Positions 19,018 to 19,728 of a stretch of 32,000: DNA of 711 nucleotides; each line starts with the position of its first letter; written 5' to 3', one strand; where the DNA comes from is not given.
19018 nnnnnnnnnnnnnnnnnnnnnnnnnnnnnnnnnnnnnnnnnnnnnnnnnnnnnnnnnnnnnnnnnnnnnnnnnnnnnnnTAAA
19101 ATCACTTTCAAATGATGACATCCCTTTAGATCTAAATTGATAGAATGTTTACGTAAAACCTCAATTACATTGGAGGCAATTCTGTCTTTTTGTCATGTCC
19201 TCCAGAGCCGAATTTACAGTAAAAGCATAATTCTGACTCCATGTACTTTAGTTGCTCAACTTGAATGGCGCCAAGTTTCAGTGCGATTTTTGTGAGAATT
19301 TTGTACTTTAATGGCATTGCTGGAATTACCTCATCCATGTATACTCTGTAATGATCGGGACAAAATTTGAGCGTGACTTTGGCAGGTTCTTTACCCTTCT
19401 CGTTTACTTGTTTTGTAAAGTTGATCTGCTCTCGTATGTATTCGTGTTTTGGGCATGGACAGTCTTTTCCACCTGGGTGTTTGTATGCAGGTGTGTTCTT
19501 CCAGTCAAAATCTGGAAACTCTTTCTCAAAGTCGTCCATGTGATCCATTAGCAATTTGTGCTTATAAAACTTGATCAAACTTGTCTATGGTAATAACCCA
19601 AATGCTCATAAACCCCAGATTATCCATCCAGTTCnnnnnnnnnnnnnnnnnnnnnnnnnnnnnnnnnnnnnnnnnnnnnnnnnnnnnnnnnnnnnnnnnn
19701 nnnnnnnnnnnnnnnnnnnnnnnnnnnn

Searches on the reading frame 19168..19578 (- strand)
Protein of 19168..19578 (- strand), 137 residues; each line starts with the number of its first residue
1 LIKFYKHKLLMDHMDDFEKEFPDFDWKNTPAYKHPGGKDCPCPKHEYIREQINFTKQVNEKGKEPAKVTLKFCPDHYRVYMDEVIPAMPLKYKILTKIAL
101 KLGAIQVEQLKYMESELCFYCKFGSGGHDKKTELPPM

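Call 3: search_protein_families(library=pfam, proteins=[window:19168-19578:-], max_evalue=1)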
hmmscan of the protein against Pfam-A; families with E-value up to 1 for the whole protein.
window:19168-19578:- (137 aa): 0 families

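Call 4: search_protein_families(library=ncbifam, proteins=[window:19168-19578:-], max_evalue=1)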
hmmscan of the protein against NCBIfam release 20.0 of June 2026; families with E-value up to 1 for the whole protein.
window:19168-19578:- (137 aa): 0 families

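Call 33: search_solved_structures(query=window:19168-19548:-, max_evalue=10)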
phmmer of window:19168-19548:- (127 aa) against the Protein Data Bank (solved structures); distinct sequences matched with E-value up to 10: 0.
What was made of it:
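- Tried and rejected: The Cys/His protein had no hits (call 33).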

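Call 59: find_homologous_proteins(query=window:19168-19548:-, max_evalue=0.001)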
Query seq(127 aa) (127 aa): 436 proteins with E <= 0.001 among 438 candidates; the best 120 are listed.
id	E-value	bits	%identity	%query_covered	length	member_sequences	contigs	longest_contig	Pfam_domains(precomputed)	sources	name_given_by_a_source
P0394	2.2e-80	285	94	99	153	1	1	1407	-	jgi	-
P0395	5.8e-79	281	94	98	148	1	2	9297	-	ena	-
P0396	1.3e-78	280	92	100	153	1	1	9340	-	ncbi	-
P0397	3.6e-78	278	93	97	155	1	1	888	-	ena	-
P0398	7.9e-77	274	91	98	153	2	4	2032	-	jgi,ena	jgi:hypothetical protein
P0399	2.1e-76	272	91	99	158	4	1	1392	-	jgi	-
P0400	2.2e-75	269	90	98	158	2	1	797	-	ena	-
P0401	1.2e-73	263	85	98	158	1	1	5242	-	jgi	-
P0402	2.1e-73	263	86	98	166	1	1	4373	-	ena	-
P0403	2.2e-73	263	89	98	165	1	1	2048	-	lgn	-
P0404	3.8e-73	262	85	98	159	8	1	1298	-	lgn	-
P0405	1.3e-72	260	85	98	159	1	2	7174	-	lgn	-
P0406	1.5e-72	260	86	98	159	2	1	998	-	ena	-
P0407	1.7e-72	260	86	100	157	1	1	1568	-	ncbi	-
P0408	2.1e-72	259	84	98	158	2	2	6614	-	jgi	-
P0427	5.9e-69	248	81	98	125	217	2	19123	-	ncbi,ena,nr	ncbi:MAG: hypothetical protein O2864_06945 [Crenarchaeota archaeon]|nr:hypothetical protein [Thermop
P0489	7.4e-66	238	79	98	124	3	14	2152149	-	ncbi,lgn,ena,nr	ncbi:MAG: hypothetical protein R1F52_07500 [Candidatus Nitrosoabyssus spongiisocia]|nr:MAG: hypothet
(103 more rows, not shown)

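Call 60: find_encoding_contigs(protein=P0427, flank=5000, max_places=3)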
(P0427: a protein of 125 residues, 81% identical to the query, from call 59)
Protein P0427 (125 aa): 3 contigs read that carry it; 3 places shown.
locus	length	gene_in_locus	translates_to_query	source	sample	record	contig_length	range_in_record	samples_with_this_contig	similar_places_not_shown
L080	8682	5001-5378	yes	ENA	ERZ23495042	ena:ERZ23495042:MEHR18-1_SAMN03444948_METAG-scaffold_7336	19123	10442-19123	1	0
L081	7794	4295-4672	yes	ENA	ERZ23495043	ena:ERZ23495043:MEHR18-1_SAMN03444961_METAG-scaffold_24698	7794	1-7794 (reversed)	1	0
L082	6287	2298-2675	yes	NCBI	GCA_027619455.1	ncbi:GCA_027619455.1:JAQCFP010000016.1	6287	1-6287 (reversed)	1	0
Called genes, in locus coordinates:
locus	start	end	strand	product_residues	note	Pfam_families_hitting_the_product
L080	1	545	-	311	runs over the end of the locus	PF02445:NadA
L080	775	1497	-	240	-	PF00230:MIP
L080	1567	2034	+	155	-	PF00578:AhpC-TSA, PF08534:Redoxin, PF13911:AhpC-TSA_2 (weak)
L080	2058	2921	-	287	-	-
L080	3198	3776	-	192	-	PF00258:Flavodoxin_1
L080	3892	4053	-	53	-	-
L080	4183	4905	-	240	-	-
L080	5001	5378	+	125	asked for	-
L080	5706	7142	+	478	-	PF20695:UbiD_N, PF01977:UbiD, PF20696:UbiD_C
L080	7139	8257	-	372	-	PF04055:Radical_SAM, PF19288:CofH_C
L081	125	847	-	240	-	PF00230:MIP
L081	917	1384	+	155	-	PF00578:AhpC-TSA, PF08534:Redoxin, PF13911:AhpC-TSA_2 (weak)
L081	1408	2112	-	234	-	-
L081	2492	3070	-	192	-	PF00258:Flavodoxin_1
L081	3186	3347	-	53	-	-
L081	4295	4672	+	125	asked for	-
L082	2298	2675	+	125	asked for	-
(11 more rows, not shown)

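Call 61: find_encoding_contigs(protein=P0489, flank=5000, max_places=2)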
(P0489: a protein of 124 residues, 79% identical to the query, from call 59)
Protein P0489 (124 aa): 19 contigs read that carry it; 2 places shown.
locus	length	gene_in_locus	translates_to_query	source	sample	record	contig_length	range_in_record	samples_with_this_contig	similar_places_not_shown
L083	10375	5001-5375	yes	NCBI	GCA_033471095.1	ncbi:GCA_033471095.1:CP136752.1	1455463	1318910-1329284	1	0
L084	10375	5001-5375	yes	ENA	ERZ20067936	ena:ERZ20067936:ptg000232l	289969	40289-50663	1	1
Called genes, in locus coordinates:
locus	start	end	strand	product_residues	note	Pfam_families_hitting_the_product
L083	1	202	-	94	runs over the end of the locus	PF18865:AbiJ_NTD5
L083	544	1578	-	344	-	PF09962:DUF2196, PF04326:SLFN_AlbA_2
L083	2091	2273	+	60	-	-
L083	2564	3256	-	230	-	PF00230:MIP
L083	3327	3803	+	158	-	PF00578:AhpC-TSA, PF08534:Redoxin, PF13911:AhpC-TSA_2 (weak)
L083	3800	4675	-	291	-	-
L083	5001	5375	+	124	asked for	-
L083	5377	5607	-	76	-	-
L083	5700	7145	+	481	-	PF20695:UbiD_N, PF01977:UbiD, PF20696:UbiD_C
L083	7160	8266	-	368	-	PF04055:Radical_SAM, PF19288:CofH_C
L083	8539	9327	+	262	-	PF01791:DeoC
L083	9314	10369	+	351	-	PF01959:DHQS, PF26558:DHQS_2nd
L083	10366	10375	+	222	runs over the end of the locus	PF01487:DHquinase_I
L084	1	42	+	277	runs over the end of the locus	PF00106:adh_short, PF08643:DUF1776, PF08659:KR, PF13561:adh_short_C2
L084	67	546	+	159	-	-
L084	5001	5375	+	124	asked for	-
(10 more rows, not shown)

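Call 64: search_protein_families(library=phrogs, proteins=[window:19168-19548:-], max_evalue=0.01)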
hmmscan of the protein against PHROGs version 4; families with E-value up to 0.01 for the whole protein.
window:19168-19548:- (127 aa): 0 families

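Call 65: search_protein_families(library=padloc, proteins=[window:19168-19548:-], max_evalue=0.01)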
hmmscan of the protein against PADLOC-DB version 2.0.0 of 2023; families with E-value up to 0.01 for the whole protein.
window:19168-19548:- (127 aa): 0 families
